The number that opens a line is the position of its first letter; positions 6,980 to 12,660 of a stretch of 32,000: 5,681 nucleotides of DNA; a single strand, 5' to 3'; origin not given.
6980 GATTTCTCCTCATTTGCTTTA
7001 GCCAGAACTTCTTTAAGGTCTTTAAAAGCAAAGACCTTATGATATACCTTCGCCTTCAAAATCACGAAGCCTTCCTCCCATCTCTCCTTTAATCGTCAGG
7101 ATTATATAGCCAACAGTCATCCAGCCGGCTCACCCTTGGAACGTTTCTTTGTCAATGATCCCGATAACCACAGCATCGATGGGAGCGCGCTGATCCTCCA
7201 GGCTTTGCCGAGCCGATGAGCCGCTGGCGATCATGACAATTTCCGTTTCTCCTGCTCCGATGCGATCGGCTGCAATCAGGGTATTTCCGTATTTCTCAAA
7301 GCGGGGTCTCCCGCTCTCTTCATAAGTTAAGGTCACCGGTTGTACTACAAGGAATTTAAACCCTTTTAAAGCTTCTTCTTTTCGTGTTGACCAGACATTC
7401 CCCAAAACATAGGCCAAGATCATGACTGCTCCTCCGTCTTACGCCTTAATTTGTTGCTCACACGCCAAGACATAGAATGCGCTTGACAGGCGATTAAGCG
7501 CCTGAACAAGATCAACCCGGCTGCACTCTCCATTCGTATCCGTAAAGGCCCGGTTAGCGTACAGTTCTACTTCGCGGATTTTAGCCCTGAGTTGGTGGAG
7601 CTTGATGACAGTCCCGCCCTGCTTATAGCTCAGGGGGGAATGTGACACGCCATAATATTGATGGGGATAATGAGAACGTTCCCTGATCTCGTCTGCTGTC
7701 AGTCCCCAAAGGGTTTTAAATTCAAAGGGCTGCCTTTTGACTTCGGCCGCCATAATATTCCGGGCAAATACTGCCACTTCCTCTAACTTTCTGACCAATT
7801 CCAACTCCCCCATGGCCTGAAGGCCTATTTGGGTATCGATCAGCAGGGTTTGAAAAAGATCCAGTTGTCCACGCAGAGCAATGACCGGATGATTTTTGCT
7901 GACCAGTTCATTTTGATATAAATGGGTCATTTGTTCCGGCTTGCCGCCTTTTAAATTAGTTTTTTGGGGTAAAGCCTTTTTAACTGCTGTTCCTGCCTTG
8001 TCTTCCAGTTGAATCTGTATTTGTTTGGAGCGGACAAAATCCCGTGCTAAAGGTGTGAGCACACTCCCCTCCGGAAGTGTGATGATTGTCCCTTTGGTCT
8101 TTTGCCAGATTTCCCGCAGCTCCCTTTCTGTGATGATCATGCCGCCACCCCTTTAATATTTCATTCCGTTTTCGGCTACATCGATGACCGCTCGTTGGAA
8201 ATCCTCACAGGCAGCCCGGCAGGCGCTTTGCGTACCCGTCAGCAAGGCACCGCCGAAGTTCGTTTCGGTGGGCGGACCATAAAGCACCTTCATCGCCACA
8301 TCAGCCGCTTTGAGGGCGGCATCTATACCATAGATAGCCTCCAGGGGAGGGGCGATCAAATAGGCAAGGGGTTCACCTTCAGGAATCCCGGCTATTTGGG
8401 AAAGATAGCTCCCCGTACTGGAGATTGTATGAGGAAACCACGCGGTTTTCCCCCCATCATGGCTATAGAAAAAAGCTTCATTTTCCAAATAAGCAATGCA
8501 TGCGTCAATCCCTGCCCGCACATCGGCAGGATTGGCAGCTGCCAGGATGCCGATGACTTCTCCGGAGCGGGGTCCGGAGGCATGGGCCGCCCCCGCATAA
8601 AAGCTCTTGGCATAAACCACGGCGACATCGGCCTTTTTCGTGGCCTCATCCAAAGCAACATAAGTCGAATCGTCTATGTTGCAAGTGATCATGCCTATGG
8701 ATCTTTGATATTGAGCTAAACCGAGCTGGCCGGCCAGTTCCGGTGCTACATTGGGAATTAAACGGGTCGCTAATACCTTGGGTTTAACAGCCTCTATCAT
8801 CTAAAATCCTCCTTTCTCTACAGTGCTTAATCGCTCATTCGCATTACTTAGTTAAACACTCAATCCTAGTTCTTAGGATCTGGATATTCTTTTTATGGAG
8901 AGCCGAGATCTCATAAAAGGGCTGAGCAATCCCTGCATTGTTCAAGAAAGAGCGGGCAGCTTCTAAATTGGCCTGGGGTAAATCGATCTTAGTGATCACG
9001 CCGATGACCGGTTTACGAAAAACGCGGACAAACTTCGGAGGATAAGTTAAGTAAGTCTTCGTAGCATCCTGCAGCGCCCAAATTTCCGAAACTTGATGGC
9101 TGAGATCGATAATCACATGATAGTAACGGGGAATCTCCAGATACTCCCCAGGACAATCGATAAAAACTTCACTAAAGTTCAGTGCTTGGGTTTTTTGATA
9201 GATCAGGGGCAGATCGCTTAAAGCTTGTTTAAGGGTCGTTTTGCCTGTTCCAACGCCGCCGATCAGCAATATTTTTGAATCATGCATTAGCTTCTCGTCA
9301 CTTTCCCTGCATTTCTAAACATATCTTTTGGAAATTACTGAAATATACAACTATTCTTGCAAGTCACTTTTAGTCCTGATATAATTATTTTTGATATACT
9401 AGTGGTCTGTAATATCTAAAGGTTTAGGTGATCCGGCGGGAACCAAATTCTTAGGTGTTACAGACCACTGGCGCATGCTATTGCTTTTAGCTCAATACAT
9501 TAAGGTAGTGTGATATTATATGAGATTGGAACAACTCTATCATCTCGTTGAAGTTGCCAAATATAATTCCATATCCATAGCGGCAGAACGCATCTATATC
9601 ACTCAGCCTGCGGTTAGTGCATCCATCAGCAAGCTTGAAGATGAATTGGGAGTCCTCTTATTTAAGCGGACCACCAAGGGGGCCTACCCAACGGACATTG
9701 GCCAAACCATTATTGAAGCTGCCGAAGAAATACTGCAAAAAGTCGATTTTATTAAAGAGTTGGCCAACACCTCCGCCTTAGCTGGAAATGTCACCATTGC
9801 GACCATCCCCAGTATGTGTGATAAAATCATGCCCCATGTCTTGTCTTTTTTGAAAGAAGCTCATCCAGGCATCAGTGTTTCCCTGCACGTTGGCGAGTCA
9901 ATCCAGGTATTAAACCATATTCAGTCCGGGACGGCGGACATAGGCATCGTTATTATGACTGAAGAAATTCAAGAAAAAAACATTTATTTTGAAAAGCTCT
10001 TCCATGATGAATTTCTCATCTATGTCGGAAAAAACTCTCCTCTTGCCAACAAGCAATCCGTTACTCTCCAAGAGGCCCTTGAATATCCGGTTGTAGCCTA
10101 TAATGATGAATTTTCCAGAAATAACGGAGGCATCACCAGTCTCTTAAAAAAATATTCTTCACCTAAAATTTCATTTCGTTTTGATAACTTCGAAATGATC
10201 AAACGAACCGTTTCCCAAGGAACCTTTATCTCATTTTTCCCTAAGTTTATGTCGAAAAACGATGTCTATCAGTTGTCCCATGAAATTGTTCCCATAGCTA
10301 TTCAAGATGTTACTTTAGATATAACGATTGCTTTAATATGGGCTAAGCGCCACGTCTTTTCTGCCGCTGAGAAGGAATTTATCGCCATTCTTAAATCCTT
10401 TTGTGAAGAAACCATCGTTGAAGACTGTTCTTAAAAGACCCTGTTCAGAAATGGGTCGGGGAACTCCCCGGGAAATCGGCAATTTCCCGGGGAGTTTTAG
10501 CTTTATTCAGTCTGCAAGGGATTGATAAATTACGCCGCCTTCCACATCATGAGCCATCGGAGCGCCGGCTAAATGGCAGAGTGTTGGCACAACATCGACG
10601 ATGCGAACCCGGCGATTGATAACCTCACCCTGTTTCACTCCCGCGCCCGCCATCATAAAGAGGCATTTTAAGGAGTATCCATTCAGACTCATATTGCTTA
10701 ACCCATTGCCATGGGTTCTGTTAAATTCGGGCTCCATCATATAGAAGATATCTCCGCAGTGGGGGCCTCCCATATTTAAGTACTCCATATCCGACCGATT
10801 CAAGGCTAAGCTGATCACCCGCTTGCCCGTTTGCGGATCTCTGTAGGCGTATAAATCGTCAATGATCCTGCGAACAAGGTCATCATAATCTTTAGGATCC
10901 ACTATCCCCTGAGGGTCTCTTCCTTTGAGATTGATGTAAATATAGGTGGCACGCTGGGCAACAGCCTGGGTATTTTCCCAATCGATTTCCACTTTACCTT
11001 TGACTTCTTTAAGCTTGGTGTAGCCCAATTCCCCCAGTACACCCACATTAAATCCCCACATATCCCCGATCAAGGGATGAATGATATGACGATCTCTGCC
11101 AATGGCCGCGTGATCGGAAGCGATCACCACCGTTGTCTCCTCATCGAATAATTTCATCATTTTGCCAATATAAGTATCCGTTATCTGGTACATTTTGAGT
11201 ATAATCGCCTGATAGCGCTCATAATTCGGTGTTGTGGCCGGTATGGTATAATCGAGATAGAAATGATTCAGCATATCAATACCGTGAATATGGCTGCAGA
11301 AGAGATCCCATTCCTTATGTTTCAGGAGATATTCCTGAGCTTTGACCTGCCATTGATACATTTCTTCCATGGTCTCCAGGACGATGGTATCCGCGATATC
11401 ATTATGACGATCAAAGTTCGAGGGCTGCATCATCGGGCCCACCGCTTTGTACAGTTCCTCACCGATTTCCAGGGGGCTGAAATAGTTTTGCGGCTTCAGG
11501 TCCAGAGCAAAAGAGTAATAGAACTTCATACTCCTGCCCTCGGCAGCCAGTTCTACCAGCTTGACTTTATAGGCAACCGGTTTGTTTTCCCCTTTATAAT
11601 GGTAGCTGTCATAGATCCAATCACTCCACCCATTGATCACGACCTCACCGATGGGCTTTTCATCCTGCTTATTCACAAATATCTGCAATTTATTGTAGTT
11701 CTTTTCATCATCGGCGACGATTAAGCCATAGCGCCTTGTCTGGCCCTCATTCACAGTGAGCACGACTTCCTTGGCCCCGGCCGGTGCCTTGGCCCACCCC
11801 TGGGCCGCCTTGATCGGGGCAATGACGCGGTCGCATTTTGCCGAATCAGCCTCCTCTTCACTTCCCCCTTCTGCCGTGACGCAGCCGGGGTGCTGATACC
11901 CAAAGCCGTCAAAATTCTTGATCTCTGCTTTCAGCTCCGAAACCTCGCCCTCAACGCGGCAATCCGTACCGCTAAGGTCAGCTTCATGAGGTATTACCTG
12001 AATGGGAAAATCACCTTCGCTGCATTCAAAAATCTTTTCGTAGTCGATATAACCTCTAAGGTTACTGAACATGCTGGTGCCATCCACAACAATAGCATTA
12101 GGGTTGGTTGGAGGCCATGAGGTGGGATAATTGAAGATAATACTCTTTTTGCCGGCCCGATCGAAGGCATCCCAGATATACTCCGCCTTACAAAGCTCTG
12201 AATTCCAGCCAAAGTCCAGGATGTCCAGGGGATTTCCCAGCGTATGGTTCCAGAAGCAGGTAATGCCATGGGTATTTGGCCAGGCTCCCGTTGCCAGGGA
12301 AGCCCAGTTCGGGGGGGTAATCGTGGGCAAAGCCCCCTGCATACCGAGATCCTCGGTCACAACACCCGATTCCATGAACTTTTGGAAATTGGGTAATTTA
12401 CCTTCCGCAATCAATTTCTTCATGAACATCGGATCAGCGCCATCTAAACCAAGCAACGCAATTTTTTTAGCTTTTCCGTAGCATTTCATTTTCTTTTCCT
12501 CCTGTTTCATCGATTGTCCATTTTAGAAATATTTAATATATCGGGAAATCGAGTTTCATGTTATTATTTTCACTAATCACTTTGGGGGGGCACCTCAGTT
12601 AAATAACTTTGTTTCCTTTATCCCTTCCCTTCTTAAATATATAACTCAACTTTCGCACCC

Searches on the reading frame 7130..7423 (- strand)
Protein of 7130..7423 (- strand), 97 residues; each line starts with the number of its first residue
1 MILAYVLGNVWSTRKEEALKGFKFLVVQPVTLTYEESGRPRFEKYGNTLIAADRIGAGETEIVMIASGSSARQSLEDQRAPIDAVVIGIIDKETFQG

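Call 7: search_protein_families(library=pfam, proteins=[window:7130-7423:-])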
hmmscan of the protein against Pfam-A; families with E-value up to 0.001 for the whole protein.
window:7130-7423:- (97 aa): 1 family
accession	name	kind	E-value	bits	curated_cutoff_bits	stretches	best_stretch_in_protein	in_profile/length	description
PF03319.19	EutN_CcmL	-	1.2e-28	99.9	25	1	1-91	1-83/83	Ethanolamine utilisation protein EutN/carboxysome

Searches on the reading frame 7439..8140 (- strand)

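Call 7: search_protein_families(library=pfam, proteins=[window:7439-8140:-])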
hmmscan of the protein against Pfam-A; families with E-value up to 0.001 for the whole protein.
window:7439-8140:- (233 aa): 1 family
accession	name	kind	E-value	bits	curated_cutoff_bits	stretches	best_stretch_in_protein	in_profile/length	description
PF01923.23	Cob_adeno_trans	-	3e-11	44.1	24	1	71-227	10-169/171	Cobalamin adenosyltransferase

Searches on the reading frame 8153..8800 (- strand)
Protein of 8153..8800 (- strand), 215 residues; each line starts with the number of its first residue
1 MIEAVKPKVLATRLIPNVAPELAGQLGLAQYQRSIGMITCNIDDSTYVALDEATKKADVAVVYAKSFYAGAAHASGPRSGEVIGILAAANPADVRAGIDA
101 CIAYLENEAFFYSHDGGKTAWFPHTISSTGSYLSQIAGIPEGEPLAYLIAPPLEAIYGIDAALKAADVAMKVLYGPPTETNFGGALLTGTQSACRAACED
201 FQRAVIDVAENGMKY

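Call 7: search_protein_families(library=pfam, proteins=[window:8153-8800:-])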
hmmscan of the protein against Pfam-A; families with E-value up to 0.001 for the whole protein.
window:8153-8800:- (215 aa): 1 family
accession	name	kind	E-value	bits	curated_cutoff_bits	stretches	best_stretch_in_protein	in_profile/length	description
PF00936.24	BMC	-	3.4e-14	53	24.5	1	34-107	1-63/75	BMC domain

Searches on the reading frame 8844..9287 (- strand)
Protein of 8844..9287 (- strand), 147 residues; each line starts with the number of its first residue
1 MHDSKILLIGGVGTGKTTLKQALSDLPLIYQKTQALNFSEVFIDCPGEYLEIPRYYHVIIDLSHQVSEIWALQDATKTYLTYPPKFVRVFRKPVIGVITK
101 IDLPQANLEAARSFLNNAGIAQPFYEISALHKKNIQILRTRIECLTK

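Call 7: search_protein_families(library=pfam, proteins=[window:8844-9287:-])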
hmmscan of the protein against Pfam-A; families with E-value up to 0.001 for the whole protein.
window:8844-9287:- (147 aa): 2 families
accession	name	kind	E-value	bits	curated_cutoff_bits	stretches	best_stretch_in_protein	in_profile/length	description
PF10662.15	PduV-EutP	-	6e-52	175.7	21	1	4-143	2-142/143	Ethanolamine utilisation - propanediol utilisation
PF00009.33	GTP_EFTU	-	0.00021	21.4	26.5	0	90-143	120-184/188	Elongation factor Tu GTP binding domain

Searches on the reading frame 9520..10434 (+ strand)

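Call 7: search_protein_families(library=pfam, proteins=[window:9520-10434:+])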
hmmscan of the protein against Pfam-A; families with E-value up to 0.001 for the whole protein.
window:9520-10434:+ (304 aa): 2 families
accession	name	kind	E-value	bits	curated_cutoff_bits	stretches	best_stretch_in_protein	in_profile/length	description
PF03466.25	LysR_substrate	-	3.1e-35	121.9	28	1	87-293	4-206/209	LysR substrate binding domain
PF00126.33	HTH_1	-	1.3e-18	67.1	26.6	1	3-62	1-60/60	Bacterial regulatory helix-turn-helix protein, lysR family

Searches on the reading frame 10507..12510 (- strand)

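Call 6: search_protein_families(library=pfam, proteins=[window:10507-12510:-])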
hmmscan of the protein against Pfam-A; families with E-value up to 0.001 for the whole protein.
window:10507-12510:- (667 aa): 2 families
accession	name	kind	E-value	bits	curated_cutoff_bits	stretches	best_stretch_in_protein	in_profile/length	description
PF01663.27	Phosphodiest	-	6.4e-28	98.8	23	2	19-136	3-117/342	Type I phosphodiesterase / nucleotide pyrophosphatase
PF07081.18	DUF1349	-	0.00052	20.2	32.4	1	259-319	62-124/179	Protein of unknown function (DUF1349)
